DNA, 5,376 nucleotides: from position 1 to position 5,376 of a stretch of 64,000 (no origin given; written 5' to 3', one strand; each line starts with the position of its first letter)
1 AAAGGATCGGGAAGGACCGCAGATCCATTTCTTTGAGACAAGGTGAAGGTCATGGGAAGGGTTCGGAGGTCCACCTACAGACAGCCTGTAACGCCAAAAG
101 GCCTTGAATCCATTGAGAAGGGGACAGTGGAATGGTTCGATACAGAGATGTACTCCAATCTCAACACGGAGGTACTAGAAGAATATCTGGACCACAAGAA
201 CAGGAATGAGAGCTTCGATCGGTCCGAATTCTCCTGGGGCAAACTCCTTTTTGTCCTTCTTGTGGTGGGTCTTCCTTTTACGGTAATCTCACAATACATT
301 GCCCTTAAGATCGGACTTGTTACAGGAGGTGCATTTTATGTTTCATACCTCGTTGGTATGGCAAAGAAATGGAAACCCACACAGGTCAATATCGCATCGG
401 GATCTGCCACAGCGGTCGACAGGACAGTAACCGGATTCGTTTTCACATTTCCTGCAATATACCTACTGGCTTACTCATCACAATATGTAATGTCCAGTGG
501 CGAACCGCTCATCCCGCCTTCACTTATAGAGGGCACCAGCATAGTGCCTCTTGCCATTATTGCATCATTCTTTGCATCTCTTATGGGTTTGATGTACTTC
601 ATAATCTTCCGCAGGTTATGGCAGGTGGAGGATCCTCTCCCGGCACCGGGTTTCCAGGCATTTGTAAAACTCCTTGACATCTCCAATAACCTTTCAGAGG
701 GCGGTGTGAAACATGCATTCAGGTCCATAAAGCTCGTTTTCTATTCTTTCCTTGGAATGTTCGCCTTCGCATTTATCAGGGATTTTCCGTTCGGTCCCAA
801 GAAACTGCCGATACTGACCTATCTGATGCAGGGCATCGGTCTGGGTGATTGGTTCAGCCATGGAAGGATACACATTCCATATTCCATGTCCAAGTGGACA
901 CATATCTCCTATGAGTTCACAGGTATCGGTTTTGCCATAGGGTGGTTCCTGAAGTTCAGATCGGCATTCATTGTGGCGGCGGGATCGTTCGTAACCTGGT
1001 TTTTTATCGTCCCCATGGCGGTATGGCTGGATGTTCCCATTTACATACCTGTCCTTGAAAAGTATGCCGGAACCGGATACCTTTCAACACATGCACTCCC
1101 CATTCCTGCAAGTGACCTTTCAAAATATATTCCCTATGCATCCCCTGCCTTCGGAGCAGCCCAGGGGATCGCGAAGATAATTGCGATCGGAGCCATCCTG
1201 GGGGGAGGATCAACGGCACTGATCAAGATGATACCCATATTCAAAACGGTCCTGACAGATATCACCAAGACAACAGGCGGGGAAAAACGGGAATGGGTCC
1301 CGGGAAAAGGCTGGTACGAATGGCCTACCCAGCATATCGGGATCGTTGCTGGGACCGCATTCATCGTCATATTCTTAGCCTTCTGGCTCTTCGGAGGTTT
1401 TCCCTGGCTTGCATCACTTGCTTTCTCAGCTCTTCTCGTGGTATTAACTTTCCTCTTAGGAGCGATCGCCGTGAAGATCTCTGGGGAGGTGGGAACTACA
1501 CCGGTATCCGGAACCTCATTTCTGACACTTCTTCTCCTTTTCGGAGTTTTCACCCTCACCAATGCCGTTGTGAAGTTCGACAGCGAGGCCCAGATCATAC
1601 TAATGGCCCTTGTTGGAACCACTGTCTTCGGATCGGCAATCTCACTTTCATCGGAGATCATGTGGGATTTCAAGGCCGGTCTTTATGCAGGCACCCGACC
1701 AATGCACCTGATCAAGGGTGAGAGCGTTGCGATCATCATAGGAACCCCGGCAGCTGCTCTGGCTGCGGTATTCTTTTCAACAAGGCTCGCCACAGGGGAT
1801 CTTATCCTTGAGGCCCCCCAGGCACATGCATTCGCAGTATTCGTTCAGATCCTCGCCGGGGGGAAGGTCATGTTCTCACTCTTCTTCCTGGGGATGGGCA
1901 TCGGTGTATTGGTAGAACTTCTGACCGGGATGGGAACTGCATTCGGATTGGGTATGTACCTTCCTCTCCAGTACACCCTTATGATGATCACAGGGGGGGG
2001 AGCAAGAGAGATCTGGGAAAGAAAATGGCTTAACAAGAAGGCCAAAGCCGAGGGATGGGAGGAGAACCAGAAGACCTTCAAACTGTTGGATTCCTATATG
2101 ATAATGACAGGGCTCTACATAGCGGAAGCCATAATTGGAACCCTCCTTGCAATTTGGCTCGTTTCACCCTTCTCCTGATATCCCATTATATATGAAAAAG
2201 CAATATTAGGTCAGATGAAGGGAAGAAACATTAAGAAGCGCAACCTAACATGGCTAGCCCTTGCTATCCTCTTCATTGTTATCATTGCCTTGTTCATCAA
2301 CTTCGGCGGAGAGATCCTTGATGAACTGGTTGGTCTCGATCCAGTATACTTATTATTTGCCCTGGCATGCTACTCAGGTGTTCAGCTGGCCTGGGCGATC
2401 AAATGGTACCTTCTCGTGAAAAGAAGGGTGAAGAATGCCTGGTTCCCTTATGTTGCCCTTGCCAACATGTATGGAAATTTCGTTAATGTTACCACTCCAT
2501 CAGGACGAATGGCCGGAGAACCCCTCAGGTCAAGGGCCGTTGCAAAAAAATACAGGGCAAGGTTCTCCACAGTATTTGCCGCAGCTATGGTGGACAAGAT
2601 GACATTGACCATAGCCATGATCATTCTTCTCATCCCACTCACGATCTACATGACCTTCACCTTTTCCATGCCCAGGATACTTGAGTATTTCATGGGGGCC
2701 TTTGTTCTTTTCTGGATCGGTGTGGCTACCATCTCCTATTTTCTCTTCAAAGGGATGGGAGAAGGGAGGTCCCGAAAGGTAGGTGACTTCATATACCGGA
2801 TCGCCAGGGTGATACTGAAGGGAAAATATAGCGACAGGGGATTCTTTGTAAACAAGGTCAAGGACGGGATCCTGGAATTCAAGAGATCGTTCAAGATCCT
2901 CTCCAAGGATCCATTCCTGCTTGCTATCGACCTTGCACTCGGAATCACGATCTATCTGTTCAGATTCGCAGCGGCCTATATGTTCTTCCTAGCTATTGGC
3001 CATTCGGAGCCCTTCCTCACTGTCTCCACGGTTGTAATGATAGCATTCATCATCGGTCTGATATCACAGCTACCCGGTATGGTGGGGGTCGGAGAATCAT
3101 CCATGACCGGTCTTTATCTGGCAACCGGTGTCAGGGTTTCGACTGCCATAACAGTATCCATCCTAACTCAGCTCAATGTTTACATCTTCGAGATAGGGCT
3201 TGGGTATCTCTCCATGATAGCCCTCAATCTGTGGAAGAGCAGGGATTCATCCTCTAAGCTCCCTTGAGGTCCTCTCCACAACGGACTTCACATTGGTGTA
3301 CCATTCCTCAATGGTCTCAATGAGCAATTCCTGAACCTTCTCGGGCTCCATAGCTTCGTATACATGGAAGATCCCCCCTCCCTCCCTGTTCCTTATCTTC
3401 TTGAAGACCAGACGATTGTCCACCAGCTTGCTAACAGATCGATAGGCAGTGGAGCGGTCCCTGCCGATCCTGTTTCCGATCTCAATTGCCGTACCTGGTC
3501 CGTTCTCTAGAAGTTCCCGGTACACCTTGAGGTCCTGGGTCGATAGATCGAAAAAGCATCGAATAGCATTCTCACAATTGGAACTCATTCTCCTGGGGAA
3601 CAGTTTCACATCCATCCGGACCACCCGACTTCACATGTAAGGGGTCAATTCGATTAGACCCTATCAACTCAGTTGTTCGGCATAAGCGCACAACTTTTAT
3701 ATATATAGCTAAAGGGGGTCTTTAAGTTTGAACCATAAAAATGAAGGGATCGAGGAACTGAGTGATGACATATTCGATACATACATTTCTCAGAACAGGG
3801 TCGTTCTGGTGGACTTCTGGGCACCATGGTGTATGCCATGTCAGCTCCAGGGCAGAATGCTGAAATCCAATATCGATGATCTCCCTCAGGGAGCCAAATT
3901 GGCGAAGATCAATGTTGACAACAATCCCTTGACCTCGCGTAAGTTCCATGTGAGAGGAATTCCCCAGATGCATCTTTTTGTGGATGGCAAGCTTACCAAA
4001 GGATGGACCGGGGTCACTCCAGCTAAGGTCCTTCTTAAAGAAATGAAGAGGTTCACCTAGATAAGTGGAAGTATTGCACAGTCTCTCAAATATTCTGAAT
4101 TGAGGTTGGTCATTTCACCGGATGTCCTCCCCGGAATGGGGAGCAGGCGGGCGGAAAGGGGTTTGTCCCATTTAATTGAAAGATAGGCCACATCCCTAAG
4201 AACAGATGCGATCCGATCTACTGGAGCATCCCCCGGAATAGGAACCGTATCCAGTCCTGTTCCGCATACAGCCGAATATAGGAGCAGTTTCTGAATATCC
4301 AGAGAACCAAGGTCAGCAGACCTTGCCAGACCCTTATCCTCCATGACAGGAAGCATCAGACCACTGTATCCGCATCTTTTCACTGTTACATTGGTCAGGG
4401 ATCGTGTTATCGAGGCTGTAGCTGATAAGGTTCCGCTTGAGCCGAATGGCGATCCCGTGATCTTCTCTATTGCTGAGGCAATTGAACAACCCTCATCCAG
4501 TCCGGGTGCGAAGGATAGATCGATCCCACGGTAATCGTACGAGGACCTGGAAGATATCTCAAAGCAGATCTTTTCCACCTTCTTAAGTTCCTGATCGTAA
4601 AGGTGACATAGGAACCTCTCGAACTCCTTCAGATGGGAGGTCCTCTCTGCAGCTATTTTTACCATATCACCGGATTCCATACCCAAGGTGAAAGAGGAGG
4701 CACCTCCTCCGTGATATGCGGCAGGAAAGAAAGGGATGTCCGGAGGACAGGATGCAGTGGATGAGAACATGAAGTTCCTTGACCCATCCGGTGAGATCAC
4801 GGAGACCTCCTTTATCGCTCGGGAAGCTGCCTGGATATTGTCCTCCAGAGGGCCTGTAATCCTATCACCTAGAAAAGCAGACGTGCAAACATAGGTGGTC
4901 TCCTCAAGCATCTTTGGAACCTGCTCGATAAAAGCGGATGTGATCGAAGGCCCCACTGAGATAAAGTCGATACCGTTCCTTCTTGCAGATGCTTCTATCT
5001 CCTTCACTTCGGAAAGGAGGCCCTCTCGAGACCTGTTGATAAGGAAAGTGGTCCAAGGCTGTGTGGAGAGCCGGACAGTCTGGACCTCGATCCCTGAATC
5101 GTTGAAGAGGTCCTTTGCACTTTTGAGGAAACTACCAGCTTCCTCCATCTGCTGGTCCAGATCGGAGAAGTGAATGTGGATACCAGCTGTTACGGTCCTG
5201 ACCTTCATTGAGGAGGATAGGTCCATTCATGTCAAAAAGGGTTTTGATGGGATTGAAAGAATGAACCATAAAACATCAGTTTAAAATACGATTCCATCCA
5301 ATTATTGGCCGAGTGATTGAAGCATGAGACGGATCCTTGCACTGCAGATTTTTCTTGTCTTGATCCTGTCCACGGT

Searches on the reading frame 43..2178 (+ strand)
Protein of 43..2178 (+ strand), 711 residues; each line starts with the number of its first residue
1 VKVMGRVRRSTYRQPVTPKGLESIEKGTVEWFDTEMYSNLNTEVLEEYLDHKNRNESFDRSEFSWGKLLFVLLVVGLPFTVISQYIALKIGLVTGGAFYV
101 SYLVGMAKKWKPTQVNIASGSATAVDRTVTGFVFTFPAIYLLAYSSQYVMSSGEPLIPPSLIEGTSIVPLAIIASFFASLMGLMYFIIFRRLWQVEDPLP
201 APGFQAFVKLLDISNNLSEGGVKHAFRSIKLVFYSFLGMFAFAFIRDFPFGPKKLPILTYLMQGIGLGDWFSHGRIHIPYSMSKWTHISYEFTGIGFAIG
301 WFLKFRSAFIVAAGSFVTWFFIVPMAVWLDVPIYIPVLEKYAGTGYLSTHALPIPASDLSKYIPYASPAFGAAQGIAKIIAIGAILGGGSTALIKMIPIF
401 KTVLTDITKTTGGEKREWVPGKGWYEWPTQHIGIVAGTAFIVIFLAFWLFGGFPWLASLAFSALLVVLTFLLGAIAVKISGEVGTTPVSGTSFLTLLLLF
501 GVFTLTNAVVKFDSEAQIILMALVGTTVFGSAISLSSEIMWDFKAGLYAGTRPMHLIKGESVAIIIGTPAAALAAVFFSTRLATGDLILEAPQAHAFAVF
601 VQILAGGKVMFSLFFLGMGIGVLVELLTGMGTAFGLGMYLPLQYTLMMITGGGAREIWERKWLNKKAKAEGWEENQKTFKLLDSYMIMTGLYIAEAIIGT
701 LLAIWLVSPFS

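Call 50: search_protein_families(library=pfam, proteins=[window:43-2178:+], max_evalue=0.00001)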
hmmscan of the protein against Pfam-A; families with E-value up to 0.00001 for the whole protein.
window:43-2178:+ (711 aa): 1 family
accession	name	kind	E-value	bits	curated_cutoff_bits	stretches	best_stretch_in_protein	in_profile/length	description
PF03169.20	OPT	-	7.8e-20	71.5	25.8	1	73-704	11-621/623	OPT oligopeptide transporter protein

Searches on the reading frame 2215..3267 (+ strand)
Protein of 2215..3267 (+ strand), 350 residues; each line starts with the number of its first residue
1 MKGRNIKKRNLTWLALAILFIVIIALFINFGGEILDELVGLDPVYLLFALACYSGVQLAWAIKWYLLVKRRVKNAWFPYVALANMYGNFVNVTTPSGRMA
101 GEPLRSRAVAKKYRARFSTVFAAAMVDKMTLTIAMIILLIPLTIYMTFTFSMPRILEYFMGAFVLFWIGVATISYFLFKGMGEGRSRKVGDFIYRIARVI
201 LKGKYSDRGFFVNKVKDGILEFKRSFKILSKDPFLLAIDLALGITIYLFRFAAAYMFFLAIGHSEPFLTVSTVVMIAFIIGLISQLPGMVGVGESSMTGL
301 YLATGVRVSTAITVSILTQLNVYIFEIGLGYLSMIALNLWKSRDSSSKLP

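Call 50: search_protein_families(library=pfam, proteins=[window:2215-3267:+], max_evalue=0.00001)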
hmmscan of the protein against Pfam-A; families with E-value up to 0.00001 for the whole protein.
window:2215-3267:+ (350 aa): 1 family
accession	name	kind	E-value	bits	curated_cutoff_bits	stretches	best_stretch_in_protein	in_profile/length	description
PF03706.18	LPG_synthase_TM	-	1e-34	120.8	33.4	1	14-330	3-302/302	Lysylphosphatidylglycerol synthase TM region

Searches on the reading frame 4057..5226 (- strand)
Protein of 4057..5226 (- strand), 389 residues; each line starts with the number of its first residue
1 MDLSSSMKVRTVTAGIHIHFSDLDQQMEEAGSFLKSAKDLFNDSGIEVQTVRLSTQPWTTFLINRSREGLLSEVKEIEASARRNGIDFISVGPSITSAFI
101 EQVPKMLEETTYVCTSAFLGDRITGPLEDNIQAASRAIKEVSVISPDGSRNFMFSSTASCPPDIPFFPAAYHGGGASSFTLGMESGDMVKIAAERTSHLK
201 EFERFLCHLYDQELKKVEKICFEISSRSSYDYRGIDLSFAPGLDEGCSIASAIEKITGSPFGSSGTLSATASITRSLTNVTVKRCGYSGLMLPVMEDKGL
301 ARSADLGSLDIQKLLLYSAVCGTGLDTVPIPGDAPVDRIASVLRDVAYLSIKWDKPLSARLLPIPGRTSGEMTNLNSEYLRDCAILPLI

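Call 50: search_protein_families(library=pfam, proteins=[window:4057-5226:-], max_evalue=0.00001)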
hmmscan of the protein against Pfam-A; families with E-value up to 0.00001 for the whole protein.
window:4057-5226:- (389 aa): 1 family
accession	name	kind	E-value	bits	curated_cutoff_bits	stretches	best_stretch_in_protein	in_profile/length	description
PF05167.17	DUF711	-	3.9e-87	293.1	25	1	5-375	6-406/413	Uncharacterised ACR (DUF711)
